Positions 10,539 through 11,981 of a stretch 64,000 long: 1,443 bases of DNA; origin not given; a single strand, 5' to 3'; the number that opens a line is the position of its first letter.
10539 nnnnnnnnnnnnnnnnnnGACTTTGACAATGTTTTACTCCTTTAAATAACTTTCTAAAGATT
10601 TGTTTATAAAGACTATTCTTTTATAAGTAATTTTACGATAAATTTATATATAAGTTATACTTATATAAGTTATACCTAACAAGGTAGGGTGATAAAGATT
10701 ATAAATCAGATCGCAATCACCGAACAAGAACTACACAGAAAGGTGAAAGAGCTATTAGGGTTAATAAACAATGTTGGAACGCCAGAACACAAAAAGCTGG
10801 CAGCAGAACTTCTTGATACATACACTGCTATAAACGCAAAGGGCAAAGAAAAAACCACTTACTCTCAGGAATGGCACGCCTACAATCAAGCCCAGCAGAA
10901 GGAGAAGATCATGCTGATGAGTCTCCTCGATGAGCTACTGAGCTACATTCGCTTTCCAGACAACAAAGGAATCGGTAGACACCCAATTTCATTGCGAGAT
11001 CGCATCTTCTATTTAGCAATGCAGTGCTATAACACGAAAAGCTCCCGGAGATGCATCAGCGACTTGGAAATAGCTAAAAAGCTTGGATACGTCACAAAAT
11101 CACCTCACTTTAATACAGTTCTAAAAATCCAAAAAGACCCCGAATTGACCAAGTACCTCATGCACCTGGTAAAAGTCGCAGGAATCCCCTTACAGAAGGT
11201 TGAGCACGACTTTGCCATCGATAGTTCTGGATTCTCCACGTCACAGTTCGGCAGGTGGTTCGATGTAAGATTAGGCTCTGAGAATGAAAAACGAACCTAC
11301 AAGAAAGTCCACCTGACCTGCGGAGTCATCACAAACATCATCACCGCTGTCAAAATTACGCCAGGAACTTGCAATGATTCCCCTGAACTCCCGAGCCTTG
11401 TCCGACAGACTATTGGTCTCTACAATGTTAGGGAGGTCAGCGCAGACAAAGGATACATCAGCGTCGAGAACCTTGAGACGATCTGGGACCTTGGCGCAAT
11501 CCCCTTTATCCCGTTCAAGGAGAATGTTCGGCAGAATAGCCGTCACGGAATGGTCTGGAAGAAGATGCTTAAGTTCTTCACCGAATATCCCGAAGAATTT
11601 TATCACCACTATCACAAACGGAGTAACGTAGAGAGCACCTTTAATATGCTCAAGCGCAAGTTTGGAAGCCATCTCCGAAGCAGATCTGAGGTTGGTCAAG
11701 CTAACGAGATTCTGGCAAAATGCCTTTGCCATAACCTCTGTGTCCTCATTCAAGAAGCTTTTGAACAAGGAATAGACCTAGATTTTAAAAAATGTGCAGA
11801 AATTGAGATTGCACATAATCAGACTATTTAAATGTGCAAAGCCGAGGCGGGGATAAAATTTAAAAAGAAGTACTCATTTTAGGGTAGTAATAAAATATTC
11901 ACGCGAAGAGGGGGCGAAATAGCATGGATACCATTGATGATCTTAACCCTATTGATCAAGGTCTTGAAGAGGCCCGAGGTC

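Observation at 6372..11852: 5.46-kb cargo transposon with perfect 12-bp IRs and a 9-bp target duplication, carrying an R-M-like defence module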

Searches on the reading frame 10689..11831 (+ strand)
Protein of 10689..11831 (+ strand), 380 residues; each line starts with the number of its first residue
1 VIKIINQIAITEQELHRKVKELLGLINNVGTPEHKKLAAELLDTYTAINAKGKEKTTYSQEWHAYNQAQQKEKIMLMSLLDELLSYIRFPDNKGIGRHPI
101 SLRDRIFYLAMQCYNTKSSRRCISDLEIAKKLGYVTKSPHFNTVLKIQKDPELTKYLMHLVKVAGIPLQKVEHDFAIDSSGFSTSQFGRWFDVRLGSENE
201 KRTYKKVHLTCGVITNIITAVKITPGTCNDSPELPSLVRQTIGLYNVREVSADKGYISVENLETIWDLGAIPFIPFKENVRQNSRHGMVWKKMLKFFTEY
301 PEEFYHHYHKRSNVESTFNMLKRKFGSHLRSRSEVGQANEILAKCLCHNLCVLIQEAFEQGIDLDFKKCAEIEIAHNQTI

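Call 9: search_protein_families(library=pfam, proteins=[window:10689-11831:+], max_evalue=0.01)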
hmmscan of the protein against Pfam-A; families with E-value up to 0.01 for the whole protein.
window:10689-11831:+ (380 aa): 2 families
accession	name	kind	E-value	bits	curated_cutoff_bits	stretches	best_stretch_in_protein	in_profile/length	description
PF01609.27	DDE_Tnp_1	-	4.7e-20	72.6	23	1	175-350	7-200/200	Transposase DDE domain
PF13612.12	DDE_Tnp_1_3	-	0.0032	17.9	27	1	206-286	47-121/155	Transposase DDE domain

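Call 10: search_protein_families(library=ncbifam, proteins=[window:10689-11831:+], max_evalue=0.01)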
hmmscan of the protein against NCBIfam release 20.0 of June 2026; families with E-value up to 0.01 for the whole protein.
window:10689-11831:+ (380 aa): 9 families
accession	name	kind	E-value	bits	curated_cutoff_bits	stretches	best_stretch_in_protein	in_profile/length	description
NF033579.1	transpos_IS5_2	equivalog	2.7e-35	122.2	140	1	106-350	48-287/289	IS5 family transposase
NF033551.1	transpos_IS1182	equivalog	4.4e-16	58.8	270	2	206-278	269-343/488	IS1182 family transposase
NF033593.1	transpos_ISNCY_1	equivalog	1.5e-11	43.6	325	1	215-354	311-443/444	ISNCY family transposase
NF033592.1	transpos_IS4_1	equivalog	1.3e-08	34.3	115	2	175-281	109-211/332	IS4 family transposase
NF033520.1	transpos_IS982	equivalog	2.4e-08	33.9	130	1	206-351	115-242/243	IS982 family transposase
NF033581.1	transpos_IS5_4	equivalog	7.1e-08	32.1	140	1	197-350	147-284/285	IS5 family transposase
NF033580.1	transpos_IS5_3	equivalog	1.9e-06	27.6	110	1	206-323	129-230/258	IS5 family transposase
NF033578.1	transpos_IS5_1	equivalog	0.00016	20.9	275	1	206-353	285-416/419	IS5 family transposase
NF033559.2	transpos_IS1634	equivalog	0.00043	19.4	100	0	301-326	372-397/483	IS1634 family transposase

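Call 11: search_protein_families(library=padloc, proteins=[window:10689-11831:+], max_evalue=0.01)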
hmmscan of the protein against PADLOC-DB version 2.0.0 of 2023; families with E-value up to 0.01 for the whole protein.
window:10689-11831:+ (380 aa): 0 families

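Call 15: find_encoding_contigs(protein=window:10689-11831:+, flank=10000, max_places=10)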
Protein window:10689-11831:+ (380 aa): no gene with exactly this product is on record in the collection.

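Call 17: find_homologous_proteins(query=window:10689-11831:+, max_evalue=0.00001)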
Query window:10689-11831:+ (380 aa): 3555 proteins with E <= 0.00001 among 5649 candidates; the best 120 are listed.
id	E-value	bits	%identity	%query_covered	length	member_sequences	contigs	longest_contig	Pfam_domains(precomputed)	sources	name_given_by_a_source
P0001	3.2e-257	870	100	100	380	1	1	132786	PF01609.28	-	-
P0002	5.8e-185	633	73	97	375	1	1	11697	PF01609.28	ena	-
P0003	1.0e-167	576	67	97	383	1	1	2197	PF01609.28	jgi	jgi:transposase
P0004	3.9e-167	574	66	98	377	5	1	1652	PF01609.28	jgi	-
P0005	2.7e-166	571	66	97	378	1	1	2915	PF01609.28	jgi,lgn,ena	-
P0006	8.5e-166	570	66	96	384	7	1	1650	PF01609.28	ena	-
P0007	1.1e-161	556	66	96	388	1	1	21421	PF01609.28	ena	-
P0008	7.6e-154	530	61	96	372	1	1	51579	PF01609.28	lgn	-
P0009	1.2e-151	523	60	99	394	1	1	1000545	PF01609.28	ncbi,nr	ncbi:hypothetical protein CEE44_00840 [Candidatus Woesearchaeota archaeon B3_Woes]|nr:MAG: hypotheti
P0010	9.8e-149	513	64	91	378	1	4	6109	PF01609.28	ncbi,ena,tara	tara:strand:- start:66 stop:1202 length:1137 start_codon:yes stop_codon:yes gene_type:complete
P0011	2.9e-147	509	62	94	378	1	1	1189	PF01609.28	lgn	-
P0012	1.9e-146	506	59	99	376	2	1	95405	PF01609.28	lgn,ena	-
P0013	2.7e-146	505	62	97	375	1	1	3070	PF01609.28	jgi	jgi:transposase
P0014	2.9e-145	502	60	96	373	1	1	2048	PF01609.28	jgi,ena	-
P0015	3.6e-142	492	59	97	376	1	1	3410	PF01609.28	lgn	-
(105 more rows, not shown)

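Call 18: find_encoding_contigs(protein=P0002, flank=10000, max_places=4)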
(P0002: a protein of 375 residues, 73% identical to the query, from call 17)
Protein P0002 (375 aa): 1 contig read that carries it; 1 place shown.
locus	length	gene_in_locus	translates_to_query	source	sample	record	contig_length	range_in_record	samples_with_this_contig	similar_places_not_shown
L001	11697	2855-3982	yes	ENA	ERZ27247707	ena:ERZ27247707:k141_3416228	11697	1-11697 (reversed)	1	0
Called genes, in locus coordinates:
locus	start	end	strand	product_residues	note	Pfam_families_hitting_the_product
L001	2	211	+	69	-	?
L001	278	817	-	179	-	PF01844:HNH (weak)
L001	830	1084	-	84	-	-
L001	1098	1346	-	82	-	-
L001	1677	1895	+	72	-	-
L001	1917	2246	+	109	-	-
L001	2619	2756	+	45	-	-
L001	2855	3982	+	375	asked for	PF01609:DDE_Tnp_1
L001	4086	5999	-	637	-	PF00990:GGDEF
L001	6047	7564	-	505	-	PF01935:DUF87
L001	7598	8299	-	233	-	PF08713:DNA_alkylation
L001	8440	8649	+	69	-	-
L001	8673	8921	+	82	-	-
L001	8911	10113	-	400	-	-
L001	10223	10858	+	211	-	PF00025:Arf (faint), PF00009:GTP_EFTU (faint), PF00735:Septin (weak), PF01926:MMR_HSR1, PF02421:FeoB_N (weak), PF08477:Roc (faint)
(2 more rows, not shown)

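Call 19: find_encoding_contigs(protein=P0007, flank=10000, max_places=4)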
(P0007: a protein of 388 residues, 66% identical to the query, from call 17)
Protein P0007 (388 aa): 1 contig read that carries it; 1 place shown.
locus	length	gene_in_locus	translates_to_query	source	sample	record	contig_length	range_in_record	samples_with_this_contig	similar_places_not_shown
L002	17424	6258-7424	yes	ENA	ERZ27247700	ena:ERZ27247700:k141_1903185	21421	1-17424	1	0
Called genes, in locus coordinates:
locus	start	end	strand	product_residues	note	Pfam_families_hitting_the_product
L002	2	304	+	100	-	?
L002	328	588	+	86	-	PF13656:RNA_pol_L_2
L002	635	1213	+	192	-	PF01871:AMMECR1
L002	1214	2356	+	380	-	PF00390:malic, PF00208:ELFV_dehydrog (weak), PF03949:Malic_M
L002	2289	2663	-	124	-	-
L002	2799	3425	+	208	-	-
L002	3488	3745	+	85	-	-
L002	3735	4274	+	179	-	-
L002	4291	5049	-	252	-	PF01555:N6_N4_Mtase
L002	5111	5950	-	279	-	-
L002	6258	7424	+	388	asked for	PF01609:DDE_Tnp_1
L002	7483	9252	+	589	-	PF01807:Zn_ribbon_DnaG, PF08275:DNAG_N, PF13155:Toprim_2, PF13662:Toprim_4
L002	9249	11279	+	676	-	PF13482:RNase_H_2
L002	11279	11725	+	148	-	-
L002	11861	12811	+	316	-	PF02661:Fic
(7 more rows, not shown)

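Call 20: find_encoding_contigs(protein=P0008, flank=10000, max_places=4)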
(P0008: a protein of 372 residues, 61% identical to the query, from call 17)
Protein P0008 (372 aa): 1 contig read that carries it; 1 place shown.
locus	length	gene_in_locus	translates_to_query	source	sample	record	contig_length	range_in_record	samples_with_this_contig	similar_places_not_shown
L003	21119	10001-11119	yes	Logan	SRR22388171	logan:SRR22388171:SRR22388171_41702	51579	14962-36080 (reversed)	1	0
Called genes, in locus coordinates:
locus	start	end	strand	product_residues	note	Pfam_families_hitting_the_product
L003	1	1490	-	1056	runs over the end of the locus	PF13091:PLDc_2, PF00270:DEAD (faint), PF04851:ResIII, PF13401:AAA_22 (faint), PF00176:SNF2-rel_dom (weak), PF00271:Helicase_C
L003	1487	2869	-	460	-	PF04326:SLFN_AlbA_2, PF13749:HATPase_c_4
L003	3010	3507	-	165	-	PF14367:DUF4411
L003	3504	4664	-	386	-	PF06114:Peptidase_M78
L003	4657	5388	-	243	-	-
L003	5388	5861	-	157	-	PF04033:DUF365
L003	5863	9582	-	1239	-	PF02384:N6_Mtase (faint), PF20473:MmeI_Mtase, PF07669:Eco57I, PF22837:M_Eco57I_C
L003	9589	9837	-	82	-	-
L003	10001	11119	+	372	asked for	PF01609:DDE_Tnp_1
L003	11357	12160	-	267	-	-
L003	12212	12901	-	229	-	-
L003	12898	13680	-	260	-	-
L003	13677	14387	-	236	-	-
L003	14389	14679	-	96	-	-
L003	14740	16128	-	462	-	PF02310:B12-binding, PF19864:Radical_SAM_N2 (faint), PF04055:Radical_SAM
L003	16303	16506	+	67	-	-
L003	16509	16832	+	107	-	PF04014:MazE_antitoxin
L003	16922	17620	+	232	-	PF02811:PHP (weak), PF13263:PHP_C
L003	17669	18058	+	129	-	-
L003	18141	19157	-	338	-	PF02811:PHP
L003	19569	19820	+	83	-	-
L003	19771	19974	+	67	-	-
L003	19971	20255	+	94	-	-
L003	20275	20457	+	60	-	-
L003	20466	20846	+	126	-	-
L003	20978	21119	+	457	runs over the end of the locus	PF13353:Fer4_12 (weak), PF04055:Radical_SAM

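Call 28: find_related_loci(query=A2, collection=genome_contigs, flank=10000)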
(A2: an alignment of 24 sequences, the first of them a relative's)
Query A2 (380 aa) in genome_contigs; peptide patterns used: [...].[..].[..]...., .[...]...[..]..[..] (x = any residue, [..] = any of these).
441 stretches matched a pattern; 312 encode a relative of the query (tblastn E <= 1e-3); the best 80 are kept; 78 distinct loci.
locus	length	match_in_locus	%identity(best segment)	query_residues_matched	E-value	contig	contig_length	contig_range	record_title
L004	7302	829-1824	65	51-376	2e-144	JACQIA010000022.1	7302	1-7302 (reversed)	MAG: Candidatus Aenigmatarchaeota archaeon isolate NC_groundwater_1113_Ag_S-0.1um_37_102 S_p1_S3_coassembly_k141_312836,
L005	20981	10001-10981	65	57-377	3e-143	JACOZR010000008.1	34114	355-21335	MAG: Candidatus Woesearchaeota archaeon isolate NC_groundwater_210_Ag_S-0.1um_32_9 S4_GD2017_2_S1_scaffold_1757, whole g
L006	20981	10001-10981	63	53-377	8e-142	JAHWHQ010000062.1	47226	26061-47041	MAG: Candidatus Woesearchaeota archaeon isolate MP5_5_87 k127_42902237, whole genome shotgun sequence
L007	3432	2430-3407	61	53-377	1e-144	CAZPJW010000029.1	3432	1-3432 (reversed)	MAG TPA_asm: Candidatus Woesearchaeota archaeon isolate binchicken_co141_105 genome assembly, contig: NODE_86683_length_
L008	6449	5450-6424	62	54-377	1e-139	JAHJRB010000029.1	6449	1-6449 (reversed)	MAG: Nanoarchaeota archaeon isolate OS_PC_MetaG.mb.127 OS_PC_MetaG.mb.127_k141_85827, whole genome shotgun sequence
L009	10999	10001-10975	62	54-377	4e-139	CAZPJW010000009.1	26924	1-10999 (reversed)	MAG TPA_asm: Candidatus Woesearchaeota archaeon isolate binchicken_co141_105 genome assembly, contig: NODE_7970_length_2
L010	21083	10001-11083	56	12-376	1e-137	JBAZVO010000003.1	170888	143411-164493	MAG: Candidatus Woesearchaeota archaeon isolate SO_2017_GW1_254 NODE_674_length_170888_cov_5.272597_OW334_2017, whole ge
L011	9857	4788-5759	61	54-376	4e-137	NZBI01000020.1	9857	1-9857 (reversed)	MAG: Nanoarchaeota archaeon isolate ARS1403 41963, whole genome shotgun sequence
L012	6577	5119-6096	59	53-377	1e-135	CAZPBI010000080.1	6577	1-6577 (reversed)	MAG TPA_asm: Candidatus Woesearchaeota archaeon isolate SRP269290_co3_813 genome assembly, contig: NODE_16995_length_657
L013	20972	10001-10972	61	54-376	1e-135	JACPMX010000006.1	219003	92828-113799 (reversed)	MAG: Candidatus Woesearchaeota archaeon isolate NC_groundwater_560_Ag_S-0.1um_42_26 S35_SO-1_scaffold_22387, whole genom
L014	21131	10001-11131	52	2-376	8e-128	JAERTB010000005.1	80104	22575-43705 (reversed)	MAG: Candidatus Woesearchaeota archaeon isolate BH21 c_000000000879, whole genome shotgun sequence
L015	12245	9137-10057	59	53-359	9e-124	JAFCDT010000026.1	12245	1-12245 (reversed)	Candidatus Woesearchaeota archaeon isolate Meg22_1012_Bin_105 Meg22_1012_Bin_105_scaffold_33337, whole genome shotgun se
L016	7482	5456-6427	56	54-377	2e-123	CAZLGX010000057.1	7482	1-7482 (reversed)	MAG TPA_asm: uncultured Methanosarcinales archaeon isolate SRP269290_co3_950 genome assembly, contig: NODE_13887_length_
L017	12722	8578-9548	58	54-376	2e-114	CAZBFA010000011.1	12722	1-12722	MAG TPA_asm: Candidatus Woesearchaeota archaeon isolate SRP090828_co2_58 genome assembly, contig: NODE_1697_length_12722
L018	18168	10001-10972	50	53-374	2e-103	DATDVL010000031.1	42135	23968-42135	MAG TPA_asm: Candidatus Nanoarchaeia archaeon isolate SMAG_U8083 k141_652970, whole genome shotgun sequence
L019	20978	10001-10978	49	53-376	5e-99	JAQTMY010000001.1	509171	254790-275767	MAG: Candidatus Nanoarchaeia archaeon isolate STA_51 NODE_13_length_509171_cov_5.401018_Sandtown_A, whole genome shotgun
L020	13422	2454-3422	49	53-374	2e-98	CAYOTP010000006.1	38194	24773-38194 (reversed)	MAG TPA_asm: uncultured Thermoplasmatales archaeon isolate SRP332253_co1_29 genome assembly, contig: NODE_1356_length_38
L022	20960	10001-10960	48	61-380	2e-95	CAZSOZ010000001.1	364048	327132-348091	MAG TPA_asm: uncultured archaeon isolate SRP141376_co4_183 genome assembly, contig: NODE_7_length_364048_cov_12.630847,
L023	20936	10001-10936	48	55-367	3e-95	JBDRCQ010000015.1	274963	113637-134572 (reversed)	MAG: archaeon isolate MEGAHIT-group-1.191 k141_523493, whole genome shotgun sequence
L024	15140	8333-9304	47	48-366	5e-95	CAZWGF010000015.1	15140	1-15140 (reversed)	MAG TPA_asm: Candidatus Woesearchaeota archaeon isolate SRP104257_co1_234 genome assembly, contig: NODE_2533_length_1514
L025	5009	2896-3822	48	57-366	9e-95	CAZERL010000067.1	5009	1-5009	MAG TPA_asm: uncultured archaeon isolate SRP178908_co1_104 genome assembly, contig: NODE_15373_length_5009_cov_9.373032,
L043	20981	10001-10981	44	37-364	6e-91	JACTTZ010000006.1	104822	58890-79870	MAG: Methanomicrobia archaeon isolate SPRUCE.2016.33.metabat2.67 SPRUCE.2016.33_scaffold_84, whole genome shotgun sequen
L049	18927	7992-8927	47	55-367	2e-91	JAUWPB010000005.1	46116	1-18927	MAG: Nanoarchaeota archaeon isolate CSMAG_2465 CSMAG_2465_k141_1449422_length_46116_cov_45.9569, whole genome shotgun se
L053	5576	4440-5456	43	35-366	6e-90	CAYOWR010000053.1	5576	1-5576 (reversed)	MAG TPA_asm: uncultured Methanosarcinales archaeon isolate binchicken_co251_888 genome assembly, contig: NODE_20904_leng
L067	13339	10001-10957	45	48-361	1e-88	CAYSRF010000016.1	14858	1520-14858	MAG TPA_asm: Candidatus Hadarchaeota archaeon isolate SRP239594_co1_80 genome assembly, contig: NODE_1839_length_14858_c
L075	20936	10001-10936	45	55-368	2e-87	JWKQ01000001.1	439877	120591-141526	MAG: archaeon GW2011_AR5 QT00_C0001, whole genome shotgun sequence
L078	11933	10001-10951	45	57-366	3e-87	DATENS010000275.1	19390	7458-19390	MAG TPA_asm: Pyrinomonadaceae bacterium isolate SMAG_U8975 k141_1976203, whole genome shotgun sequence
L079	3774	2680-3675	44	47-377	3e-87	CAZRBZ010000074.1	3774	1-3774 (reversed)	MAG TPA_asm: Candidatus Woesearchaeota archaeon isolate binchicken_co357_128 genome assembly, contig: NODE_14573_length_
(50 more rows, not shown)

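Call 34: search_protein_families(library=pfam, alignment_id=A3, max_evalue=0.0001)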
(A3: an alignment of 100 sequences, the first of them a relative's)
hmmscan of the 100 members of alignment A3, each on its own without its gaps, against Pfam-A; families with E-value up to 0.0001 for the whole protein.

A. member 1, L002:2757-3425:+ (222 aa): 0 families

B. families by the number of members that match (of 100 scanned): 54 families (the first 25 are shown)
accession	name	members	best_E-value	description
PF00145.23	DNA_methylase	5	6.6e-96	C-5 cytosine-specific DNA methylase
PF02384.22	N6_Mtase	5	3.9e-37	N-6 DNA Methylase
PF01170.24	UPF0020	5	4.6e-09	RMKL-like, methyltransferase domain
PF01555.25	N6_N4_Mtase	3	7.4e-57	DNA methylase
PF07669.17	Eco57I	3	5.9e-42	Eco57I restriction-modification methylase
PF20473.4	MmeI_Mtase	3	3.5e-15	MmeI, DNA-methyltransferase domain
PF02086.21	MethyltransfD12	2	2.7e-30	D12 class N6 adenine-specific DNA methyltransferase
PF00535.33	Glycos_transf_2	2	1.2e-22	Glycosyl transferase family 2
PF12950.13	TaqI_C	2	4.3e-16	TaqI-like C-terminal specificity domain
PF13641.12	Glyco_tranf_2_3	2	6.1e-09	Glycosyltransferase like family 2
PF13588.12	HSDR_N_2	2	2.9e-07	Type I restriction enzyme R protein N terminus (HSDR_N)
PF09521.16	RE_NgoPII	1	1.1e-82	NgoPII restriction endonuclease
PF02386.22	TrkH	1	7.4e-70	Cation transport protein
PF10592.14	AIPR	1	6.8e-47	AIPR protein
PF10107.15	Endonuc_Holl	1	1.2e-37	Endonuclease related to archaeal Holliday junction resolvase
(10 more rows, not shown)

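Call 35: search_protein_families(library=padloc, alignment_id=A3, max_evalue=0.00001)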
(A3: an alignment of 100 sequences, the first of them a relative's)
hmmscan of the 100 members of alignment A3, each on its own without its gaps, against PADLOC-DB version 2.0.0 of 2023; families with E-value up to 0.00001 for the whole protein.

A. member 1, L002:2757-3425:+ (222 aa): 0 families

B. families by the number of members that match (of 100 scanned): 353 families (the first 25 are shown)
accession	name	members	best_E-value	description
PDLC04134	mad2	8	1.4e-45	mads_2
PDLC03237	MTase_II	7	2.4e-66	Type II methyltransferase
PDLC03279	MTase_II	6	8.3e-46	Type II methyltransferase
PDLC03272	MTase_II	5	4.5e-122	Type II methyltransferase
PDLC03378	MTase_II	5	1.3e-107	Type II methyltransferase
PDLC03234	MTase_II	5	4e-100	Type II methyltransferase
PDLC02651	DrmMII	5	4e-96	DrmMII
PDLC00027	DruM2|DruM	5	5.6e-93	DNA cytosine methylase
PDLC03326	MTase_II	5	1.6e-89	Type II methyltransferase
PDLC02653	DrmMII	5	2.8e-77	DrmMII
PDLC03361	MTase_II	5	2.3e-76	Type II methyltransferase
PDLC00033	DruM2|DruM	5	2.5e-75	DNA cytosine methylase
PDLC02650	DrmMII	5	1e-74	DrmMII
PDLC00031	DruM2|DruM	5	2e-74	DNA cytosine methylase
PDLC03217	MTase_II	5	7.3e-66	Type II methyltransferase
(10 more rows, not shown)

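Call 36: search_protein_families(library=pfam, proteins=[L012:721-1791:+, L012:1778-2665:+, L012:2655-3428:-, L012:3735-4409:-, L013:7263-8099:+, L013:8109-9515:-, L020:397-1839:+, L022:5700-6731:-, L022:6732-7880:-, L022:8223-9206:+], max_evalue=0.001)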
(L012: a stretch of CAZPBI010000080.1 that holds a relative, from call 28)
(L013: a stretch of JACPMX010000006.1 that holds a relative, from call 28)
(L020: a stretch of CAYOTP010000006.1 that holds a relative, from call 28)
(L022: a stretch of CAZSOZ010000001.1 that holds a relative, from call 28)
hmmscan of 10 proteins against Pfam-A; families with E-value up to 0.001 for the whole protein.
L012:721-1791:+ (356 aa): 0 families

L012:1778-2665:+ (295 aa): 1 family
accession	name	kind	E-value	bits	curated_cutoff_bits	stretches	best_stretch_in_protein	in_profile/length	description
PF02086.21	MethyltransfD12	-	2.7e-30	106.4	22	1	23-242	1-241/253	D12 class N6 adenine-specific DNA methyltransferase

L012:2655-3428:- (257 aa): 1 family
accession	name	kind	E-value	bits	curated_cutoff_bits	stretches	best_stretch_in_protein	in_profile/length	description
PF02086.21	MethyltransfD12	-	5.8e-29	102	22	1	10-239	1-251/253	D12 class N6 adenine-specific DNA methyltransferase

L012:3735-4409:- (224 aa): 0 families

L013:7263-8099:+ (278 aa): 1 family
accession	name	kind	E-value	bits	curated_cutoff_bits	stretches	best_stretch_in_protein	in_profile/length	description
PF01936.24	NYN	-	4.2e-15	57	24.2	1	134-233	39-131/145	NYN domain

L013:8109-9515:- (468 aa): 1 family
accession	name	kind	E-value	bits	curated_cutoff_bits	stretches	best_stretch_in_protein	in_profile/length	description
PF16762.11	RHH_6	-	0.00029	21.8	27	0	4-38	5-39/77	Ribbon-helix-helix domain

L020:397-1839:+ (480 aa): 1 family
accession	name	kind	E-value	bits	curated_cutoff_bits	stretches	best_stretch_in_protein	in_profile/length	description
PF02386.22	TrkH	-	7.4e-70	236.2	27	1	93-475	58-491/502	Cation transport protein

L022:5700-6731:- (343 aa): 0 families

L022:6732-7880:- (382 aa): 0 families

L022:8223-9206:+ (327 aa): 0 families
